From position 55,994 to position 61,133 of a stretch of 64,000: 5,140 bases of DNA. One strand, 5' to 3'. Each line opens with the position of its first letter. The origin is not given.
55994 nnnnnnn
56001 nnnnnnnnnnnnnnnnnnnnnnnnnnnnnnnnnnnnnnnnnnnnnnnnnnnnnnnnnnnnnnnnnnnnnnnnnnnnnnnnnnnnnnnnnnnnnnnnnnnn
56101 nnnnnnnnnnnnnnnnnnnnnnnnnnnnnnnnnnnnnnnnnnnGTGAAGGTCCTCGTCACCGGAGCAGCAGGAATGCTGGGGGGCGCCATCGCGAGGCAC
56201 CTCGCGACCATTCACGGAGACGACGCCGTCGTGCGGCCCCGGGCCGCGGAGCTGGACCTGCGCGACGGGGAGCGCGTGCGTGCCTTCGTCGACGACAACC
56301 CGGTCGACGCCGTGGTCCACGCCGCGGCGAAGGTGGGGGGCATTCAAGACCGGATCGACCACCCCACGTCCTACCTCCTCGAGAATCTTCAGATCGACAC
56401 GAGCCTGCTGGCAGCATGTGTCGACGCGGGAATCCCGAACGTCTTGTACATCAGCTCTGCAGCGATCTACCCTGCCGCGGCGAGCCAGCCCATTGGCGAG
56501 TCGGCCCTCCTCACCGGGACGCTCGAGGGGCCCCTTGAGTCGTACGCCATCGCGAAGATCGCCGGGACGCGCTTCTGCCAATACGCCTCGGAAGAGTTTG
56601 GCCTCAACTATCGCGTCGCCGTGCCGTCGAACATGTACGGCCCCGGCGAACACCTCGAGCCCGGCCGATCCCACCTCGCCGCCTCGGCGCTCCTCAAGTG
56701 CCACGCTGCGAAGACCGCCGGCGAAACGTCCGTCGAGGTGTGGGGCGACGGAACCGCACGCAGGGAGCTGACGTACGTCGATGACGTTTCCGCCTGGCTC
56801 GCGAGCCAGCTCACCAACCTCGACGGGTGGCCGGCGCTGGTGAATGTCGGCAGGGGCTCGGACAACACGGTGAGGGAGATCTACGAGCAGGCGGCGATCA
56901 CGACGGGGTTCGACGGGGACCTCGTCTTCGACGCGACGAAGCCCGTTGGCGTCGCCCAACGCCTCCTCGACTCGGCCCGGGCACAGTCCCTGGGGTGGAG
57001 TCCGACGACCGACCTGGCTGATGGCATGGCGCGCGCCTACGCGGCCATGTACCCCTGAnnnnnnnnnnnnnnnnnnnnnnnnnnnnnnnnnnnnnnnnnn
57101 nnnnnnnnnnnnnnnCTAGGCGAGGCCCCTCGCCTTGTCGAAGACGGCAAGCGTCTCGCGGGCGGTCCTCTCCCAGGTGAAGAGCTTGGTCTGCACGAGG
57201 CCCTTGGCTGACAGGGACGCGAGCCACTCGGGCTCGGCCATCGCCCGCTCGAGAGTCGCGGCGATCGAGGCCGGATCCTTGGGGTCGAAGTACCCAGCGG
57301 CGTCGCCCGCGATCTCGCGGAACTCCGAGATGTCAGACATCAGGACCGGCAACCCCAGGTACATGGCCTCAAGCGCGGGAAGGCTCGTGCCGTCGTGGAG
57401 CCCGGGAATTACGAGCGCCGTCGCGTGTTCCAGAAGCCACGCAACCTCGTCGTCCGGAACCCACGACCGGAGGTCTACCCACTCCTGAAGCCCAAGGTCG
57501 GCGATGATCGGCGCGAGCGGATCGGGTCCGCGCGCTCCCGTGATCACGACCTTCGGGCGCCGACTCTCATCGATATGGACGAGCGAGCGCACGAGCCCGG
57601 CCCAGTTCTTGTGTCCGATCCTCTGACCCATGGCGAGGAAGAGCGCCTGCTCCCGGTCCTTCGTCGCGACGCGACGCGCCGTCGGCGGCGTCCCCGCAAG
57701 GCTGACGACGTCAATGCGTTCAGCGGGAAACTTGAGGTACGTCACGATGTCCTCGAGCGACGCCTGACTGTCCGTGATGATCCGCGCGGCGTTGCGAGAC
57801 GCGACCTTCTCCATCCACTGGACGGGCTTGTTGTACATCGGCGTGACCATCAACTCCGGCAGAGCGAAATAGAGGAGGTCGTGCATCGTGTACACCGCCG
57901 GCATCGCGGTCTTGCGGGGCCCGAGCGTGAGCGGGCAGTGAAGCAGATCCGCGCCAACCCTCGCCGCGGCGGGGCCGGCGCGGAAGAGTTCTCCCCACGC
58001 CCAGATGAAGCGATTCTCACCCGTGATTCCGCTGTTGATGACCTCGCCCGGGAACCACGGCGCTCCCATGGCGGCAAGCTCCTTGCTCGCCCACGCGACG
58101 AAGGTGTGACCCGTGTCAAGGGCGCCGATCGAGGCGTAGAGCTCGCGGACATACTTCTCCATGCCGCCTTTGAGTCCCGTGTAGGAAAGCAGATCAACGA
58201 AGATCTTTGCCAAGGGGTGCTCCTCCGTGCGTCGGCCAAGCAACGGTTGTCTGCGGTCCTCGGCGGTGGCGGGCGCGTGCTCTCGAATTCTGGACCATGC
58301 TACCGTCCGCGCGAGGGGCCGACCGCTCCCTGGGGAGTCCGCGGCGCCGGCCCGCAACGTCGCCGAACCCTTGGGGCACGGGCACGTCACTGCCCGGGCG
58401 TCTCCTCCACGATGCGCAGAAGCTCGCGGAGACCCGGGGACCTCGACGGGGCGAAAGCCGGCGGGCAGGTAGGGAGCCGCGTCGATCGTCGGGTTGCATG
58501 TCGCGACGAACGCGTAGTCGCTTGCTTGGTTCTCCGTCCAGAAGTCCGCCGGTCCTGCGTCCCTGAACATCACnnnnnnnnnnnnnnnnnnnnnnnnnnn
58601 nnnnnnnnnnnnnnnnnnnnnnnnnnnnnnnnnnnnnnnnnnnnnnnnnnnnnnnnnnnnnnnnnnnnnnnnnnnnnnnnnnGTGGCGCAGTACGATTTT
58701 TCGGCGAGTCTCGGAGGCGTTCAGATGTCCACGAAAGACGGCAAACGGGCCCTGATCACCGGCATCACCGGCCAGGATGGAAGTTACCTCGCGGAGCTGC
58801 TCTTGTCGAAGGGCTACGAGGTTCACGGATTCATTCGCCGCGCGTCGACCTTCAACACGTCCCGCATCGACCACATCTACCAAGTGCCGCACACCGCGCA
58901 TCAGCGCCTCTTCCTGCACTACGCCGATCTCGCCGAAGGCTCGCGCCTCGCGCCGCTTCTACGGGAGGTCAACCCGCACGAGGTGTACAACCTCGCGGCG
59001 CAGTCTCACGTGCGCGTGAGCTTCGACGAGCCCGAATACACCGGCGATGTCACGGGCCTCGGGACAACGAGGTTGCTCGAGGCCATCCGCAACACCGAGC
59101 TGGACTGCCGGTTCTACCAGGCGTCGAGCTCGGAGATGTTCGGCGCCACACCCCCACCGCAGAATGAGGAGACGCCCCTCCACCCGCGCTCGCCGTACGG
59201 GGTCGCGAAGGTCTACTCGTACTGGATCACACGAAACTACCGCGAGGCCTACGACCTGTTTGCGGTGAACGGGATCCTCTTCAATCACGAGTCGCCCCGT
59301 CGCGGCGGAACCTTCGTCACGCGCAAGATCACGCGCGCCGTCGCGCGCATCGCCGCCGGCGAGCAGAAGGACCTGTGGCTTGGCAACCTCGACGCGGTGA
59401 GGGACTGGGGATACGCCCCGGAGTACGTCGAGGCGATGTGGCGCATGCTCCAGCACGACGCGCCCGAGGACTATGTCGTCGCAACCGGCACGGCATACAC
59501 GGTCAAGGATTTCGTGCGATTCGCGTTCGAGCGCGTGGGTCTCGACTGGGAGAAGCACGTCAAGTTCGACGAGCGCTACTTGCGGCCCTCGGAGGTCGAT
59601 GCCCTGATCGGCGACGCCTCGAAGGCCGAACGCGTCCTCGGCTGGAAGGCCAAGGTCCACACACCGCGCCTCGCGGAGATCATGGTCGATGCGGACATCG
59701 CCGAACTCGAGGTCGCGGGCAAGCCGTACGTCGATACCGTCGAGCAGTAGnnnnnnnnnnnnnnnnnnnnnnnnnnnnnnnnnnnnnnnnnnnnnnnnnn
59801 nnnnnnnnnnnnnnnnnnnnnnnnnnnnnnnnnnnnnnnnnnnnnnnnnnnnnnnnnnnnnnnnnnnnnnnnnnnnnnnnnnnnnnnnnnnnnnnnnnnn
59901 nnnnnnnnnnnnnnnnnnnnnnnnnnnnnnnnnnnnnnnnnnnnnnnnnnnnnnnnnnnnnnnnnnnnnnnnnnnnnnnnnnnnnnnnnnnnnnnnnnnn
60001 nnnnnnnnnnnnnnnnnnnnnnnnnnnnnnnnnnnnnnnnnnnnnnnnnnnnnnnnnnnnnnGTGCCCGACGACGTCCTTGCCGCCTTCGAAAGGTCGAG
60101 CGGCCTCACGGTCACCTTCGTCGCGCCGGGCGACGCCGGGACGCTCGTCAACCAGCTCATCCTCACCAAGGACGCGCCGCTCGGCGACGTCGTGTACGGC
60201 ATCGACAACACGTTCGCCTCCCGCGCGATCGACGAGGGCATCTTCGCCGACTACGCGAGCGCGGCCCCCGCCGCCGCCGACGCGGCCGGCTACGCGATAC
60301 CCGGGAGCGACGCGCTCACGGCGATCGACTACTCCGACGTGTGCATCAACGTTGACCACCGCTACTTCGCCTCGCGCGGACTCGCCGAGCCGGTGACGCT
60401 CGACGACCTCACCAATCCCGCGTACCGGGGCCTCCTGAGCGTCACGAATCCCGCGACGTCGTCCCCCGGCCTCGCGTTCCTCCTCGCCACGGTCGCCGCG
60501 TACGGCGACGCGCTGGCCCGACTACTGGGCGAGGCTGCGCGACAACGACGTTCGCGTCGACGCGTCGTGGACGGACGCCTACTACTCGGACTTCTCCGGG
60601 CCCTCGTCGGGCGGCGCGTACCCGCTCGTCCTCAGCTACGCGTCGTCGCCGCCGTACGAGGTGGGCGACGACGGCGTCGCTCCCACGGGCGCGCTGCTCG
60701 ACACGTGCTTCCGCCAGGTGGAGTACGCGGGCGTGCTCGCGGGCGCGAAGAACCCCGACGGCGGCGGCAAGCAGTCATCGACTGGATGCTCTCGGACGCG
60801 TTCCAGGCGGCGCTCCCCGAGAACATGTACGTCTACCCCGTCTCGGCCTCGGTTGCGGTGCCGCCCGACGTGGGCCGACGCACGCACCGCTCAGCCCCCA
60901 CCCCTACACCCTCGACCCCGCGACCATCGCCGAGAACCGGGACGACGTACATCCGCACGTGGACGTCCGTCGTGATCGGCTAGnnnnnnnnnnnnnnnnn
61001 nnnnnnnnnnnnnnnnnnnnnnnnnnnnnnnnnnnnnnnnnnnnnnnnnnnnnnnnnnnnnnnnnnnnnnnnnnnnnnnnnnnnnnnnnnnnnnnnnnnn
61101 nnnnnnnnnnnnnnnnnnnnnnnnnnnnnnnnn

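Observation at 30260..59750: Composite locus of about 29 kb for an envelope glycopolymer, combining three translocation logics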

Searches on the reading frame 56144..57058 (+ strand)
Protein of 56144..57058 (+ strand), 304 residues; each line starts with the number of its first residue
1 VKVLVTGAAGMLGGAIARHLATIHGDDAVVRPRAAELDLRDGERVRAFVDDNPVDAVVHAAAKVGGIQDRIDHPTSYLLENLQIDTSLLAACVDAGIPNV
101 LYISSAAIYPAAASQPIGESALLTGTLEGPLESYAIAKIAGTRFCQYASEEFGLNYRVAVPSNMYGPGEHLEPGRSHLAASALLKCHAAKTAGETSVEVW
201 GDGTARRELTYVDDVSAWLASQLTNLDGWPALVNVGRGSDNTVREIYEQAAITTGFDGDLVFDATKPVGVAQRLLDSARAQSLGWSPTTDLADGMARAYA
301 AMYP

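Call 8: search_protein_families(library=pfam, proteins=[window:56144-57058:+], max_evalue=0.01)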
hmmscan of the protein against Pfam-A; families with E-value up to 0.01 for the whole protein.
window:56144-57058:+ (304 aa): 5 families
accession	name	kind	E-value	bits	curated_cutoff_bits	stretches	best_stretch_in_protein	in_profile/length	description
PF01370.27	Epimerase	-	7.6e-50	170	20.9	1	3-228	1-230/240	NAD dependent epimerase/dehydratase family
PF16363.11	GDP_Man_Dehyd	-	5.5e-17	62.7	27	1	33-296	55-330/332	GDP-mannose 4,6 dehydratase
PF04321.23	RmlD_sub_bind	-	3.1e-11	43.3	27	1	1-150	1-141/287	RmlD substrate binding domain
PF01073.25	3Beta_HSD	-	1.4e-05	24.7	22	1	35-120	50-132/280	3-beta hydroxysteroid dehydrogenase/isomerase family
PF02719.21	Polysacc_synt_2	-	0.0019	17.9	20.2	0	38-110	62-134/293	Polysaccharide biosynthesis protein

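Call 36: search_protein_families(library=ncbifam, proteins=[window:56144-57058:+], max_evalue=0.00001)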
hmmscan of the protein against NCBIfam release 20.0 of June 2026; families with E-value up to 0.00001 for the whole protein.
window:56144-57058:+ (304 aa): 10 families
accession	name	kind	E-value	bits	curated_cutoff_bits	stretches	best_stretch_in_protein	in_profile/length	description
NF047922.1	GDPFucSynFcl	equivalog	1.2e-81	274.6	500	1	2-301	4-300/308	GDP-L-fucose synthase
TIGR01179.1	galE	equivalog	5.6e-23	81.3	262.3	1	35-298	52-321/332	UDP-glucose 4-epimerase GalE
TIGR01181.1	dTDP_gluc_dehyt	equivalog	2.2e-14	53.3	365.1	1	37-298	57-307/321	dTDP-glucose 4,6-dehydratase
TIGR02197.1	heptose_epim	equivalog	2.4e-13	49.9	274.6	1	3-249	1-255/316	ADP-glyceromanno-heptose 6-epimerase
TIGR04180.1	EDH_00030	hypoth_equivalog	3.9e-12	45.8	475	1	38-264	57-266/297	NAD-dependent 4,6-dehydratase LegB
TIGR01214.1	rmlD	equivalog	1.5e-08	34.1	224.05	1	2-152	1-142/285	dTDP-4-dehydrorhamnose reductase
NF008360.0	PRK11150.1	equivalog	1.6e-08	34.1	452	1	53-247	68-247/310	ADP-glyceromanno-heptose 6-epimerase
NF042422.1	oxyalk_red_OleD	equivalog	2.9e-08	33.4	580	1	1-215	1-207/329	2-alkyl-3-oxoalkanoate reductase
NF007956.0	PRK10675.1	subfamily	1.3e-07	31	394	1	31-130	51-148/338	UDP-glucose 4-epimerase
TIGR03466.1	HpnA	hypoth_equivalog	1.3e-06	27.6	367.65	1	1-168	1-174/327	hopanoid-associated sugar epimerase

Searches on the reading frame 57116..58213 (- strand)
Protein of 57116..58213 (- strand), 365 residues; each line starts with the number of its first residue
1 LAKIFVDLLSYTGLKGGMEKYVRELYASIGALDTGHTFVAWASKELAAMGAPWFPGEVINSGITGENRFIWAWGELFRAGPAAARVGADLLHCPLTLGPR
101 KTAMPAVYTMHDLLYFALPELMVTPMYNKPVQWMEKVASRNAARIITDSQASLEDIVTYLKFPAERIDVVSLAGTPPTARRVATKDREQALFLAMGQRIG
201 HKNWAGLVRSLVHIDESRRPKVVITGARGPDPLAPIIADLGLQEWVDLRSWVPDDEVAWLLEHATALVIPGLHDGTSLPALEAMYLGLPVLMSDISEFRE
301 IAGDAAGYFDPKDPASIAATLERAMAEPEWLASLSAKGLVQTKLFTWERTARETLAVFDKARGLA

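Call 36: search_protein_families(library=ncbifam, proteins=[window:57116-58213:-], max_evalue=0.00001)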
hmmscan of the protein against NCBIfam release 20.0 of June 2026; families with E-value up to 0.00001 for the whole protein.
window:57116-58213:- (365 aa): 9 families
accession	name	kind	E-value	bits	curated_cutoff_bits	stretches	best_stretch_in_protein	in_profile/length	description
TIGR04047.1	MSMEG_0565_glyc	hypoth_equivalog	2.3e-14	53.2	259.85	1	246-358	259-371/373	MSMEG_0565 family glycosyltransferase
TIGR03449.1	mycothiol_MshA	equivalog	3.7e-12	45.9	462.5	1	141-361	164-403/406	D-inositol-3-phosphate glycosyltransferase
TIGR02149.1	glgA_Coryne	subfamily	8.2e-12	44.9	302.4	1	249-360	269-389/391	glycogen synthase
NF041876.1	EPS_EpsE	equivalog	3.9e-11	42.8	400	1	233-339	265-373/389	exopolysaccharide biosynthesis GT4 family glycosyltransferase EpsE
TIGR04348.1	TIGR04348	equivalog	3.8e-10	39.3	300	1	253-357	202-307/310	selenoneine biosynthesis selenosugar synthase SenB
TIGR03088.1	stp2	hypoth_equivalog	4.3e-09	35.9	409.05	1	183-360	188-372/374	TIGR03088 family PEP-CTERM/XrtA system glycosyltransferase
NF041010.1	glycosy_Agl16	equivalog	4.4e-07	29.1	575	1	124-360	116-350/352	glycosylation protein Agl16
NF038295.1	EPS_HpsP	equivalog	1.1e-06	27.9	550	1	237-359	261-385/388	hormogonium polysaccharide biosynthesis glycosyltransferase HpsP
NF053787.1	GlcN_PG_synth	equivalog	1.5e-06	27.3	480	1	250-358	248-356/361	N-acetylglucosaminyl phosphatidylglycerol synthase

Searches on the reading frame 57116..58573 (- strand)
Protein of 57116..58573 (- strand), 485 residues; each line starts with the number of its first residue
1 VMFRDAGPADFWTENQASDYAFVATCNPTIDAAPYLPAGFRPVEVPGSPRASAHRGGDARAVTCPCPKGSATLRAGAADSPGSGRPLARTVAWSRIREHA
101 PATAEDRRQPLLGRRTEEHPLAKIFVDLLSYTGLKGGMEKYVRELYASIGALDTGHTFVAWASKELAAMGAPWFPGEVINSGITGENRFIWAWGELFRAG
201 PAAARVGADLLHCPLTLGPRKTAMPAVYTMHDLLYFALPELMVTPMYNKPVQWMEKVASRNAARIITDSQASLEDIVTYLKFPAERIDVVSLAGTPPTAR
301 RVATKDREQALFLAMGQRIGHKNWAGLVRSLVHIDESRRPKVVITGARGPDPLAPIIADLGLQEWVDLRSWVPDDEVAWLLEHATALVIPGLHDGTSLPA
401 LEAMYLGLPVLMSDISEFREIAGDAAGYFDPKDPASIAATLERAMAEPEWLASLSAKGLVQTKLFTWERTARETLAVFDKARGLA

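Call 8: search_protein_families(library=pfam, proteins=[window:57116-58573:-], max_evalue=0.01)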
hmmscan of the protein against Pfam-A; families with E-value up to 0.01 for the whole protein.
window:57116-58573:- (485 aa): 5 families
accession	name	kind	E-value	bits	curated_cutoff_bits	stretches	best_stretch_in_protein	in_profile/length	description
PF00534.26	Glycos_transf_1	-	1.7e-17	64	26.4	1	299-455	5-166/172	Glycosyl transferases group 1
PF13692.12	Glyco_trans_1_4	-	2.6e-14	54.1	27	1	321-445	14-140/142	Glycosyl transferases group 1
PF13439.12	Glyco_transf_4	-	5.8e-10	39.9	28.5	1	136-291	2-163/170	Glycosyltransferase Family 4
PF13579.12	Glyco_trans_4_4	-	1.6e-08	35.5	29.7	1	136-292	1-157/158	Glycosyl transferase 4-like domain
PF20706.3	GT4-conflict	-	0.00047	19.7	26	1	328-416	221-314/385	Family 4 Glycosyltransferase in conflict systems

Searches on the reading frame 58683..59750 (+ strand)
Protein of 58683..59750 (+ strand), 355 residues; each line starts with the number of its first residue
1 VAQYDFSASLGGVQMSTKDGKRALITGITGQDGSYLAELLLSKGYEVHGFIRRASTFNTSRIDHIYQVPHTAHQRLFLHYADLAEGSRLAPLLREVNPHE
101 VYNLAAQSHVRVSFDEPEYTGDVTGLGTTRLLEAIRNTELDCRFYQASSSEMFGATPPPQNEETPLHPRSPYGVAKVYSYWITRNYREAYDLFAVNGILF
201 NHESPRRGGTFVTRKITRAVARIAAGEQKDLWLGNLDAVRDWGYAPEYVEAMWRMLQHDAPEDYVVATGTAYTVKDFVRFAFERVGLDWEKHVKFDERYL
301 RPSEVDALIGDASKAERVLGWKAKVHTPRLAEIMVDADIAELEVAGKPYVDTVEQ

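Call 8: search_protein_families(library=pfam, proteins=[window:58683-59750:+], max_evalue=0.01)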
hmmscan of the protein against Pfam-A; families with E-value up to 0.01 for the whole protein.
window:58683-59750:+ (355 aa): 3 families
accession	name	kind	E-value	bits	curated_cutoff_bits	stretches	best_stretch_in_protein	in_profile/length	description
PF16363.11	GDP_Man_Dehyd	-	4.2e-138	460.8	27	1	24-334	1-332/332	GDP-mannose 4,6 dehydratase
PF01370.27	Epimerase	-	2.7e-72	243.5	20.9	1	23-267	1-240/240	NAD dependent epimerase/dehydratase family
PF04321.23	RmlD_sub_bind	-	1.6e-08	34.4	27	1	22-178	2-131/287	RmlD substrate binding domain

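Call 10: find_encoding_contigs(protein=window:58683-59750:+, flank=10000, max_places=6)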
Protein window:58683-59750:+ (355 aa): no gene with exactly this product is on record in the collection.

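Call 36: search_protein_families(library=ncbifam, proteins=[window:58725-59750:+], max_evalue=0.00001)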
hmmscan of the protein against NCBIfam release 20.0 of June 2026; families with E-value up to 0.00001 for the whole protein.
window:58725-59750:+ (341 aa): 10 families
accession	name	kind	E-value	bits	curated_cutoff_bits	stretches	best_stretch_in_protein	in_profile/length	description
TIGR01472.1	gmd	equivalog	3.5e-150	499.9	415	1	7-327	1-341/342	GDP-mannose 4,6-dehydratase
TIGR04180.1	EDH_00030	hypoth_equivalog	9.3e-28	97.1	475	1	10-311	2-296/297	NAD-dependent 4,6-dehydratase LegB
TIGR01181.1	dTDP_gluc_dehyt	equivalog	1.7e-26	93.1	365.1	1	9-312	2-299/321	dTDP-glucose 4,6-dehydratase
TIGR01179.1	galE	equivalog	4.4e-21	75.1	262.3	1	9-321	2-319/332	UDP-glucose 4-epimerase GalE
TIGR02622.1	CDP_4_6_dhtase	equivalog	5.3e-20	71.9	278.45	1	6-319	4-325/352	CDP-glucose 4,6-dehydratase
NF007582.0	PRK10217.1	equivalog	6e-12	45.3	698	1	8-244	3-242/355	dTDP-glucose 4,6-dehydratase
NF007490.0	PRK10084.1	subfamily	1.8e-10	40.3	649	1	58-250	48-256/361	dTDP-glucose 4,6-dehydratase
NF043036.1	ErythonDh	equivalog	6.5e-10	38.7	325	1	9-172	3-163/321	D-erythronate dehydrogenase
NF007956.0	PRK10675.1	subfamily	7.5e-09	35.2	394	1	8-175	2-166/338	UDP-glucose 4-epimerase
NF011728.1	PRK15181.1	equivalog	2.6e-06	26.7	760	1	6-189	15-196/348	Vi polysaccharide biosynthesis UDP-N-acetylglucosaminuronic acid C-4 epimerase TviC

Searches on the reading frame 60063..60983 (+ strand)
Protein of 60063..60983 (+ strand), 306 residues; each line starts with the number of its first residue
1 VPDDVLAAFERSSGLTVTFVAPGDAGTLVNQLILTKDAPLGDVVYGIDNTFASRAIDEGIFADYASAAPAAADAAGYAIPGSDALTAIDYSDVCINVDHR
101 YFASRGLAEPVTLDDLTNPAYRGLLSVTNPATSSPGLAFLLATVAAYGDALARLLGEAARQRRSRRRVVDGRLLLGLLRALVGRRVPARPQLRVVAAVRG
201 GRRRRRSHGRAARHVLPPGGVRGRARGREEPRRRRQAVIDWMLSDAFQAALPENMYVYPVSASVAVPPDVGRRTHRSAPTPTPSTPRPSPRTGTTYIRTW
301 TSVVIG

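Call 8: search_protein_families(library=pfam, proteins=[window:60063-60983:+], max_evalue=0.01)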
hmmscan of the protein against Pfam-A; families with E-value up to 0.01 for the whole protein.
window:60063-60983:+ (306 aa): 2 families
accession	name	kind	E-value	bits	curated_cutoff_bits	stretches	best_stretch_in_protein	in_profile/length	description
PF13343.11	SBP_bac_6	-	8.7e-17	61.8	24.6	1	40-161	3-131/245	Bacterial extracellular solute-binding protein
PF13416.11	SBP_bac_8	-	3e-05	24.4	27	1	6-142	3-142/279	Bacterial extracellular solute-binding protein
